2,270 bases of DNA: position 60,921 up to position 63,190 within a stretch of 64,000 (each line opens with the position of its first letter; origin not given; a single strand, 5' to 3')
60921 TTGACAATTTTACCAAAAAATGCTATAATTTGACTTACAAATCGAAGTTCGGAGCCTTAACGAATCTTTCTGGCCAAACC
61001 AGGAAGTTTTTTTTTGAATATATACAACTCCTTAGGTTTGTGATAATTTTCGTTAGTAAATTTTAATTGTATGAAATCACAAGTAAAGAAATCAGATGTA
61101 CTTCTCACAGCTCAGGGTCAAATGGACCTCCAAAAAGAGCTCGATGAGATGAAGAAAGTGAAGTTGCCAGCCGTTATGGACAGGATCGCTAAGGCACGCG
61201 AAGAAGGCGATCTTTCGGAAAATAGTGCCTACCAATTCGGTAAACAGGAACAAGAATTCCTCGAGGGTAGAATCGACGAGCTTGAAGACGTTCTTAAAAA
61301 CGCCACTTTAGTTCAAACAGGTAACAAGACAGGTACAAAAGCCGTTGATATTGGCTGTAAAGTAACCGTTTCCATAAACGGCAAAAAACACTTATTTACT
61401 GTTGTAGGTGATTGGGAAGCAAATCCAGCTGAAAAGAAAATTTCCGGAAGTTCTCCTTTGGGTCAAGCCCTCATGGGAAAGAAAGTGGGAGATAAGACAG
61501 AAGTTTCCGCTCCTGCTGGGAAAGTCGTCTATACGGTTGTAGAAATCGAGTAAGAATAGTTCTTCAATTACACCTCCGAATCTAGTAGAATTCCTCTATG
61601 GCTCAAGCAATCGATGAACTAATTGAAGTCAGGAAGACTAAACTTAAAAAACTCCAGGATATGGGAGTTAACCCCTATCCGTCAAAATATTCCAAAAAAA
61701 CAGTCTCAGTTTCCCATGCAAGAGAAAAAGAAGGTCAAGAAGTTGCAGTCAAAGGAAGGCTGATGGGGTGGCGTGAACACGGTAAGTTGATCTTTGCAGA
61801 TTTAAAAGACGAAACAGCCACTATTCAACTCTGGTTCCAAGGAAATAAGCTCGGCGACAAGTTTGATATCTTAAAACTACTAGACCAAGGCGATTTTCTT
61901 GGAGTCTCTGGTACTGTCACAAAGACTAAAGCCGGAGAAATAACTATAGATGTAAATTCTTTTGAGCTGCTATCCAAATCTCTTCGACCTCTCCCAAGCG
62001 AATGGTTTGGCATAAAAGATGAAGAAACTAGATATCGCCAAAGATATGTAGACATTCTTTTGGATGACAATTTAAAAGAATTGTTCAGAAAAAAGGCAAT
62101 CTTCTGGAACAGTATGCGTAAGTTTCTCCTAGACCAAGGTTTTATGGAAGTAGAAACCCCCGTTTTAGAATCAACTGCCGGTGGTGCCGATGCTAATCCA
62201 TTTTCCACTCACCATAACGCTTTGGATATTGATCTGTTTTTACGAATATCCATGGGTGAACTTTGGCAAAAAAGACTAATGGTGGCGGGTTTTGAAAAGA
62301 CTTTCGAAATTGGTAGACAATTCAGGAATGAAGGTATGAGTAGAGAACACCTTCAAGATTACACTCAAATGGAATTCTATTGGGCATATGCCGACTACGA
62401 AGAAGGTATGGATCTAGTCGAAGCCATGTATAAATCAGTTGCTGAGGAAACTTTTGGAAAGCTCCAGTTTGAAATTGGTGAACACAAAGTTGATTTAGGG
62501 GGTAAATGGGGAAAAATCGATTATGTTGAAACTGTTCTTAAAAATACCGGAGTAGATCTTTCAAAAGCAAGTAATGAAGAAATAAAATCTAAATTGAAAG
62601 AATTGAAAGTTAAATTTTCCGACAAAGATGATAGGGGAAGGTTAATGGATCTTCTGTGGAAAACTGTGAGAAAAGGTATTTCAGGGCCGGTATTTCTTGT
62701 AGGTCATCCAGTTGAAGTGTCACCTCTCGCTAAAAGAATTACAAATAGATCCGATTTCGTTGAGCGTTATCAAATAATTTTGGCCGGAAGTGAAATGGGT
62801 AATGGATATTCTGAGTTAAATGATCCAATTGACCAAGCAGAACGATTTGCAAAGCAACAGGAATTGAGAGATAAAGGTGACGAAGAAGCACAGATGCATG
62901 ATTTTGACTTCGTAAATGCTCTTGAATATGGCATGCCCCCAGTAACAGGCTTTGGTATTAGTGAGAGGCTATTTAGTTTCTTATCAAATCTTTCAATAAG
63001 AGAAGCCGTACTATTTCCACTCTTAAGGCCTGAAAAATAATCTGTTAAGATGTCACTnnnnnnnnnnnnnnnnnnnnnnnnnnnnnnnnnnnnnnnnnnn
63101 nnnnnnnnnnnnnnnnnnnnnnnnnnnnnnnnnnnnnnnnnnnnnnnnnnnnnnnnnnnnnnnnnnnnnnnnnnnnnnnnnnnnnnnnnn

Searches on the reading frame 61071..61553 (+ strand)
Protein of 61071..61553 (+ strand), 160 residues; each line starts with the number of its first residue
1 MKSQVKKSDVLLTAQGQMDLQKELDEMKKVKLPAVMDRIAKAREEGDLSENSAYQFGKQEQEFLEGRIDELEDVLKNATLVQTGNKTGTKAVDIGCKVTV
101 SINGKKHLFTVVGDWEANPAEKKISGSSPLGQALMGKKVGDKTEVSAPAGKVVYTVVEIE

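Call 60: search_protein_families(library=pfam, proteins=[window:61071-61553:+], max_evalue=0.001)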
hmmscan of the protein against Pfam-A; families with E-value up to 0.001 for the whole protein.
window:61071-61553:+ (160 aa): 2 families
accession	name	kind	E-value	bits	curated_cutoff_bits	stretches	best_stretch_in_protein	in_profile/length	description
PF03449.20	GreA_GreB_N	-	3.9e-24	85.1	24.5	1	11-79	2-70/71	Transcription elongation factor, N-terminal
PF01272.25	GreA_GreB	-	9.2e-24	83.7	26.9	1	90-160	4-76/77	Transcription elongation factor, GreA/GreB, C-term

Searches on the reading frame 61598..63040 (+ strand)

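Call 60: search_protein_families(library=pfam, proteins=[window:61598-63040:+], max_evalue=0.001)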
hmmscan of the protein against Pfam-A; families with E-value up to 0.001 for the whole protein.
window:61598-63040:+ (480 aa): 3 families
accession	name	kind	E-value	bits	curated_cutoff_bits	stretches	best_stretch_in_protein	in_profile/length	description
PF00152.25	tRNA-synt_2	-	5.5e-69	233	25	1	141-475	1-306/308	tRNA synthetases class II (D, K and N)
PF01336.31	tRNA_anti-codon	-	1.7e-15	57.2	27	1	49-125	1-75/75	OB-fold nucleic acid binding domain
PF01409.25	tRNA-synt_2d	-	0.00074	19.5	19.8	0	208-288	76-156/246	tRNA synthetases class II core domain (F)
